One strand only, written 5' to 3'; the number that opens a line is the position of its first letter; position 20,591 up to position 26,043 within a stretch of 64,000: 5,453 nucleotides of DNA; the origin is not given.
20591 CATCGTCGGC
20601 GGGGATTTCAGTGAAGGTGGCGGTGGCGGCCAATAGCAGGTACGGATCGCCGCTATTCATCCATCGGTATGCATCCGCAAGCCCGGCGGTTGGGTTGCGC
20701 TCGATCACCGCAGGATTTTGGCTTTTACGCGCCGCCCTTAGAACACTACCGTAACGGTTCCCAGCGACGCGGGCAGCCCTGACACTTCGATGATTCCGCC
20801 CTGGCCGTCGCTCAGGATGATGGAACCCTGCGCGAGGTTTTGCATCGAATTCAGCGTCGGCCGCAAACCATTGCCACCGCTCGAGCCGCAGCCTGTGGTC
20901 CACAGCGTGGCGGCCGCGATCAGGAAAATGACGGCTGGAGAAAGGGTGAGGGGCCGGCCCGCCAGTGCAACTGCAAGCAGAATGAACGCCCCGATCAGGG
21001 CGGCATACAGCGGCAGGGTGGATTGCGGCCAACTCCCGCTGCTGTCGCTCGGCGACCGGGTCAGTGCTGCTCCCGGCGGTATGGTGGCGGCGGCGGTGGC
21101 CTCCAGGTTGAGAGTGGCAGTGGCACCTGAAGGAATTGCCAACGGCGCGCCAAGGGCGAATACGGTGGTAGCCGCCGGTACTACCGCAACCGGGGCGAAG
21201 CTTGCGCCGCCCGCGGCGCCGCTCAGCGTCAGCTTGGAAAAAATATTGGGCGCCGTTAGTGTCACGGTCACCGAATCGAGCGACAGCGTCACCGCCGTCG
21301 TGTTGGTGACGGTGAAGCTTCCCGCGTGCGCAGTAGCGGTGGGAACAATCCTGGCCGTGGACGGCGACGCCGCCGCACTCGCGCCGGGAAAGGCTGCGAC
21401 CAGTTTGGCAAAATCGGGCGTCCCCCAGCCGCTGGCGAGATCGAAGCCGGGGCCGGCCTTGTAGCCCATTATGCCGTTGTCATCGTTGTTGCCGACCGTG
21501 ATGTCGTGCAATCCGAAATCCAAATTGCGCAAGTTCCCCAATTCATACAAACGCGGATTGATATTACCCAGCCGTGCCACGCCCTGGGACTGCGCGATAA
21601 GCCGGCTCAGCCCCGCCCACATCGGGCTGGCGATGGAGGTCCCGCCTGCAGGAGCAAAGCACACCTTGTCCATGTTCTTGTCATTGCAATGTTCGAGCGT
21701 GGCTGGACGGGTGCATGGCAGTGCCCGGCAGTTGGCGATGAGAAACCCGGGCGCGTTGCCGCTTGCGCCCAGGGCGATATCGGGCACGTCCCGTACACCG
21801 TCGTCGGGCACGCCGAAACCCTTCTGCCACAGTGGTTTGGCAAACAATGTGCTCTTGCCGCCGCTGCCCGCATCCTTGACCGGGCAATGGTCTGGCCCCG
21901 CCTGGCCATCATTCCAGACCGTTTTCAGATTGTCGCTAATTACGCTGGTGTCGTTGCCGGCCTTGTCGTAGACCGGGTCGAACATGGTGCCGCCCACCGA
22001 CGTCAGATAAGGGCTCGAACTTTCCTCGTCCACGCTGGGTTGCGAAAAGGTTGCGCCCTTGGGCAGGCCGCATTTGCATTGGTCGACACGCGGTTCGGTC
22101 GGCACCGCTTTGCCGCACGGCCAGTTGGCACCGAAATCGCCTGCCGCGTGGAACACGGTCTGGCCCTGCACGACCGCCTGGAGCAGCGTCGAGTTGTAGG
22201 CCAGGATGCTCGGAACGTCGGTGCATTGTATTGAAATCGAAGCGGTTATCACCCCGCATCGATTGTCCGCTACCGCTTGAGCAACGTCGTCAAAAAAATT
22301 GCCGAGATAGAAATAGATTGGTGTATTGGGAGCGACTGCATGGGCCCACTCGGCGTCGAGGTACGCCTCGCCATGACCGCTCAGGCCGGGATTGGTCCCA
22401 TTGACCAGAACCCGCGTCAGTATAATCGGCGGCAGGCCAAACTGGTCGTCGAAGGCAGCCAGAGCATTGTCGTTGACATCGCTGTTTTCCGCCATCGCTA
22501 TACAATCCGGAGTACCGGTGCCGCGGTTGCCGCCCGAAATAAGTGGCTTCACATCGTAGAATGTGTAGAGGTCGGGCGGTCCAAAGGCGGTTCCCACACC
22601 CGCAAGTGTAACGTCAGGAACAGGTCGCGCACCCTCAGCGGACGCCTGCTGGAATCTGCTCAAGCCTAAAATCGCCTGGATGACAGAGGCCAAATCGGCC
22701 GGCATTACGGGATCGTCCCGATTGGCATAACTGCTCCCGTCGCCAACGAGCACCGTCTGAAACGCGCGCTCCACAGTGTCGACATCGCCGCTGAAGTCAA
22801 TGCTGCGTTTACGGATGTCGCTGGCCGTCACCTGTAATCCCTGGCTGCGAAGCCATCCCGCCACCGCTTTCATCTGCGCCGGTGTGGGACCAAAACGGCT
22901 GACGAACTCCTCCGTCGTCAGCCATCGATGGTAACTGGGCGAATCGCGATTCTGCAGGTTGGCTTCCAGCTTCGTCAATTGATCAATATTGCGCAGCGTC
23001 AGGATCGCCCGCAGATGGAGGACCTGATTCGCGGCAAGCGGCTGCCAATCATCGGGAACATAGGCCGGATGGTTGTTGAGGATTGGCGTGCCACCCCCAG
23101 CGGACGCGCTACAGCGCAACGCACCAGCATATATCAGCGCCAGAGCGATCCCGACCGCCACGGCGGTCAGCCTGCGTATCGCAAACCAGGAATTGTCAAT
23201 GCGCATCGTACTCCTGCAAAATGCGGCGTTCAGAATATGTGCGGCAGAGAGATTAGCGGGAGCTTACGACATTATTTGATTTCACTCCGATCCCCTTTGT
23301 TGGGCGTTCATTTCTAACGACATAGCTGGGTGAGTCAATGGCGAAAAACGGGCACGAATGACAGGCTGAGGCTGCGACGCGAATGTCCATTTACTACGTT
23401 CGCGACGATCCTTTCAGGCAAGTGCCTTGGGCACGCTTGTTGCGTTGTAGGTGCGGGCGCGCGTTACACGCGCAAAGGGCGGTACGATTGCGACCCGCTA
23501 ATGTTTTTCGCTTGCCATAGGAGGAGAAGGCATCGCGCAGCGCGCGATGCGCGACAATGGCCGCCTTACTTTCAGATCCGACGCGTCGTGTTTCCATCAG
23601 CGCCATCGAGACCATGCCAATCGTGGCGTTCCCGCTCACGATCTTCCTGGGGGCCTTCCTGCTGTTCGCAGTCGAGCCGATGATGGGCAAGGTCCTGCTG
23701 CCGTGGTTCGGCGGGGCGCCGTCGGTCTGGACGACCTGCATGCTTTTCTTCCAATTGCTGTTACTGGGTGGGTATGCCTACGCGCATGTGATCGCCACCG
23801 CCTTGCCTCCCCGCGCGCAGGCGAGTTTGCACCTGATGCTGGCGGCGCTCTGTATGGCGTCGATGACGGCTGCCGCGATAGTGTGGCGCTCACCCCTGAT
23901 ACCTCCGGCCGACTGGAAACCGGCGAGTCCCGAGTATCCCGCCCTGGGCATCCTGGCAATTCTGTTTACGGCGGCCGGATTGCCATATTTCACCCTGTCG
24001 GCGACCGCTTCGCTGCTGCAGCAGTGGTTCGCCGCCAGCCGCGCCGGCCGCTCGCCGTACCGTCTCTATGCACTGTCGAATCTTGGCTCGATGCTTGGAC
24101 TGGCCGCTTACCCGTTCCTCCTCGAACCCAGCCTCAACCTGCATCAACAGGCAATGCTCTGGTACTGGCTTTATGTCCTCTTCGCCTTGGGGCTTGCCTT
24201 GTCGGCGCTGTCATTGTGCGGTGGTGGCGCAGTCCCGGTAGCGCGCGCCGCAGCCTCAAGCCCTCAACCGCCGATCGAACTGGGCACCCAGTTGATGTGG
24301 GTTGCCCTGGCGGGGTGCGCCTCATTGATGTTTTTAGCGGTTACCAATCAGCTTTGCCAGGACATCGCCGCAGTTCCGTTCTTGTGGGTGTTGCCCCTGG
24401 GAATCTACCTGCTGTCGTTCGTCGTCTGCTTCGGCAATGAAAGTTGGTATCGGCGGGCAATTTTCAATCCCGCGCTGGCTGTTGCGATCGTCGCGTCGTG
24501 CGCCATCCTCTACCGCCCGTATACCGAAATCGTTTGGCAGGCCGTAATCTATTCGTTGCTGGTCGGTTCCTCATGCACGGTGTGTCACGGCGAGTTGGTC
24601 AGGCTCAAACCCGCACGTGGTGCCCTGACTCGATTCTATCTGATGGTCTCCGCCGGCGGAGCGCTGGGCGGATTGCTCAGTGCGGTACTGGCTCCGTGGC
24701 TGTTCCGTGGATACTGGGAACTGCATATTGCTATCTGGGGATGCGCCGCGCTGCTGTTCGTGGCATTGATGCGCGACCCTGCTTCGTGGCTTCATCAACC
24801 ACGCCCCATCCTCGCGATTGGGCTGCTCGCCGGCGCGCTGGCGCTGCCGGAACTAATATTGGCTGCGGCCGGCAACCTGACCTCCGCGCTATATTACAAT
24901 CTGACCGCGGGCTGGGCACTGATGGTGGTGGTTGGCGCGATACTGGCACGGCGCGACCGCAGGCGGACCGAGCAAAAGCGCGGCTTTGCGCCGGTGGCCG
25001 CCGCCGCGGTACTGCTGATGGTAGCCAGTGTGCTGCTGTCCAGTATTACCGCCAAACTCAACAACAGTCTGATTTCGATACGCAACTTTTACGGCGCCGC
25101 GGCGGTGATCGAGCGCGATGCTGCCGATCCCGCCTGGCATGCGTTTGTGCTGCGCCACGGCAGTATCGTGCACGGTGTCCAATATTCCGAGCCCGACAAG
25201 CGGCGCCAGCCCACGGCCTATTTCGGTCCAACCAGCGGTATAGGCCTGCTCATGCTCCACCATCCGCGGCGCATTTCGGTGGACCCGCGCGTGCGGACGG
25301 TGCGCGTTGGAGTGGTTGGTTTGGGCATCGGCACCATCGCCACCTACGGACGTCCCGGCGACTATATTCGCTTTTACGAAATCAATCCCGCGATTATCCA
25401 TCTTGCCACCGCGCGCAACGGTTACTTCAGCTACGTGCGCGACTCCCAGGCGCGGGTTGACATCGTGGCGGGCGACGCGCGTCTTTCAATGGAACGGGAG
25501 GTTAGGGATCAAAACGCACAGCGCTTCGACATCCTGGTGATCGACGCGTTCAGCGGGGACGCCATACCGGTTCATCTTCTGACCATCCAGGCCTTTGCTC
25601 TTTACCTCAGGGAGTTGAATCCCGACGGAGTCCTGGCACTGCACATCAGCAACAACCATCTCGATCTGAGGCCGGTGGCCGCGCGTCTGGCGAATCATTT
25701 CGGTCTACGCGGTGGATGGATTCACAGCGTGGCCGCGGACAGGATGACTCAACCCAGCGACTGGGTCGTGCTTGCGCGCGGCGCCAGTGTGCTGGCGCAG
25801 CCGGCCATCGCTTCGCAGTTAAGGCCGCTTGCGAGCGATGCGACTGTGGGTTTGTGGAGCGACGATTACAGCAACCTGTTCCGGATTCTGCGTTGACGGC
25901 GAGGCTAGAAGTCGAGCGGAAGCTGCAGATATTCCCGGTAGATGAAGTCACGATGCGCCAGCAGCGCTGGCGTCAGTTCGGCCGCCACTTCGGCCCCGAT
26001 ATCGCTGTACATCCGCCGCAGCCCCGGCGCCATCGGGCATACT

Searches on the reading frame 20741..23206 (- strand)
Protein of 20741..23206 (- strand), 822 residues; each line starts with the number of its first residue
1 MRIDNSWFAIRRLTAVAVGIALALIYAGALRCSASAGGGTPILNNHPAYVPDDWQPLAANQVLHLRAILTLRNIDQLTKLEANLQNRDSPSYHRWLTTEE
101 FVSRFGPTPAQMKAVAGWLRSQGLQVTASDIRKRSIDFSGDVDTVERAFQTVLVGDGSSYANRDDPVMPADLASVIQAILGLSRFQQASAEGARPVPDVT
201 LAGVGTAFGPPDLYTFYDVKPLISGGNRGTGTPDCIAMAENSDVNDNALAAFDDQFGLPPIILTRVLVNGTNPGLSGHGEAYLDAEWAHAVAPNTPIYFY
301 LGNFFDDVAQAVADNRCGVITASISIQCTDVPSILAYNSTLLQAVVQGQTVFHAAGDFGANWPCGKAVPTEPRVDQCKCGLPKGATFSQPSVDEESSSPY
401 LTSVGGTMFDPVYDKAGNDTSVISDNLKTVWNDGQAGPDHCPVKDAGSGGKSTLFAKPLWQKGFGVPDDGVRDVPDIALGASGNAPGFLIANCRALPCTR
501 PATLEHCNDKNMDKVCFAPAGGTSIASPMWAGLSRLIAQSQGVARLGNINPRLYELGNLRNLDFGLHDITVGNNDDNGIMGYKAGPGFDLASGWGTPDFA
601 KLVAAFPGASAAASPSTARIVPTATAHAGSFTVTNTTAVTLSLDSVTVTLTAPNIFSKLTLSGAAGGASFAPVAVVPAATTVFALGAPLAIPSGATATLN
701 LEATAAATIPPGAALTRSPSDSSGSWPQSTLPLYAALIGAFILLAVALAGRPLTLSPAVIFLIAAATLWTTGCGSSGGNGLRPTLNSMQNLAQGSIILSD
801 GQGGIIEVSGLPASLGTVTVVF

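Call 8: search_protein_families(library=pfam, proteins=[window:20741-23206:-], max_evalue=1)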
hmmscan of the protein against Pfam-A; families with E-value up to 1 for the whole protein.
window:20741-23206:- (822 aa): 1 family
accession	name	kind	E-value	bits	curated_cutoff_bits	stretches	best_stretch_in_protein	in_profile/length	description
PF09286.16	Pro-kuma_activ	-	7e-25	88.4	23.5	1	55-185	7-143/143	Pro-kumamolisin, activation domain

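Call 9: search_protein_families(library=ncbifam, proteins=[window:20741-23206:-], max_evalue=1)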
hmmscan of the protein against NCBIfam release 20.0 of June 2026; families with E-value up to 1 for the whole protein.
window:20741-23206:- (822 aa): 0 families

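Call 72: search_solved_structures(query=window:20741-23206:-, max_evalue=0.001)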
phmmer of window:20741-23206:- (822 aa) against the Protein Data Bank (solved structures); distinct sequences matched with E-value up to 0.001: 6.
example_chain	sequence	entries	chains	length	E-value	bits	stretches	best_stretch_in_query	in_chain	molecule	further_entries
3edy_A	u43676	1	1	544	4.7e-17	64.6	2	60-364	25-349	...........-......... 1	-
3ee6_A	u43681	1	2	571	5.3e-17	64.4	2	515-604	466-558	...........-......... 1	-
6m9c_A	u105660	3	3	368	1.1e-09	40.2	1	309-604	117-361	SEDOLISIN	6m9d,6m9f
6m8w_A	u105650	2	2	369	3e-09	38.8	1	520-604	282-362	SEDOLISIN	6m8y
1nlu_A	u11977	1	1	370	3.1e-09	38.7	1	520-604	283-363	SEDOLISIN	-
1ga1_A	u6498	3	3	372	4e-09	38.4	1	520-604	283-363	SERINE-CARBOXYL PROTEINASE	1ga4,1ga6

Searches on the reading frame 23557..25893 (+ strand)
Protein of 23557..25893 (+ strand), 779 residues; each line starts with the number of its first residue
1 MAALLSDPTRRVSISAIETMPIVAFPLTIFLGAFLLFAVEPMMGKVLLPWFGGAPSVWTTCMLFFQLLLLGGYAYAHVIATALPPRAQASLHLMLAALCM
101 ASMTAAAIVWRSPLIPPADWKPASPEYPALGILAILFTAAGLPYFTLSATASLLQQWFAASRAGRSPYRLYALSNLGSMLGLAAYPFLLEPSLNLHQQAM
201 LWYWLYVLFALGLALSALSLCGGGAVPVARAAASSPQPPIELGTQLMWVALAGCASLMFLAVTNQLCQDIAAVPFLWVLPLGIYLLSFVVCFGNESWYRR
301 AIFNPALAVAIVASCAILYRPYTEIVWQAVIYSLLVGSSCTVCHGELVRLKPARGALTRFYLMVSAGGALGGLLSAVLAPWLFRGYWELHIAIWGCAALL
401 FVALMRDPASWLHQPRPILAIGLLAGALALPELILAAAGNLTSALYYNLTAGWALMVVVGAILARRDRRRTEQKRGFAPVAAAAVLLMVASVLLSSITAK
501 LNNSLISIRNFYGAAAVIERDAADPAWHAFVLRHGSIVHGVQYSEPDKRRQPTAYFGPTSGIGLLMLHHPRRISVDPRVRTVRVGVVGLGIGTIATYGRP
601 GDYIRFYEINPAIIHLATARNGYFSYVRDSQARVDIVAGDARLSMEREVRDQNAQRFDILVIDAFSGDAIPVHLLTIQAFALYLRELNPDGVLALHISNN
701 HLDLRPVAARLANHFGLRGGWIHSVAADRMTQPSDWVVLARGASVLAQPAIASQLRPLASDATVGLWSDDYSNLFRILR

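Call 24: search_protein_families(library=pfam, proteins=[window:23557-25893:+], max_evalue=0.001)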
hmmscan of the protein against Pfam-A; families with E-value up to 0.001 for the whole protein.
window:23557-25893:+ (779 aa): 0 families

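Call 51: search_protein_families(library=ncbifam, proteins=[window:23557-25893:+], max_evalue=0.01)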
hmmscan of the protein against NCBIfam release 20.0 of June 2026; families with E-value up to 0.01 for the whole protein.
window:23557-25893:+ (779 aa): 2 families
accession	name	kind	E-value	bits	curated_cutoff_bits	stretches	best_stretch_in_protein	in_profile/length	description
NF037959.1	MFS_SpdSyn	subfamily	1.2e-10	40.8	40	1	605-710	303-398/480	fused MFS/spermidine synthase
NF003380.0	PRK04457.1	equivalog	3.6e-09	36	304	1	584-718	73-201/265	polyamine aminopropyltransferase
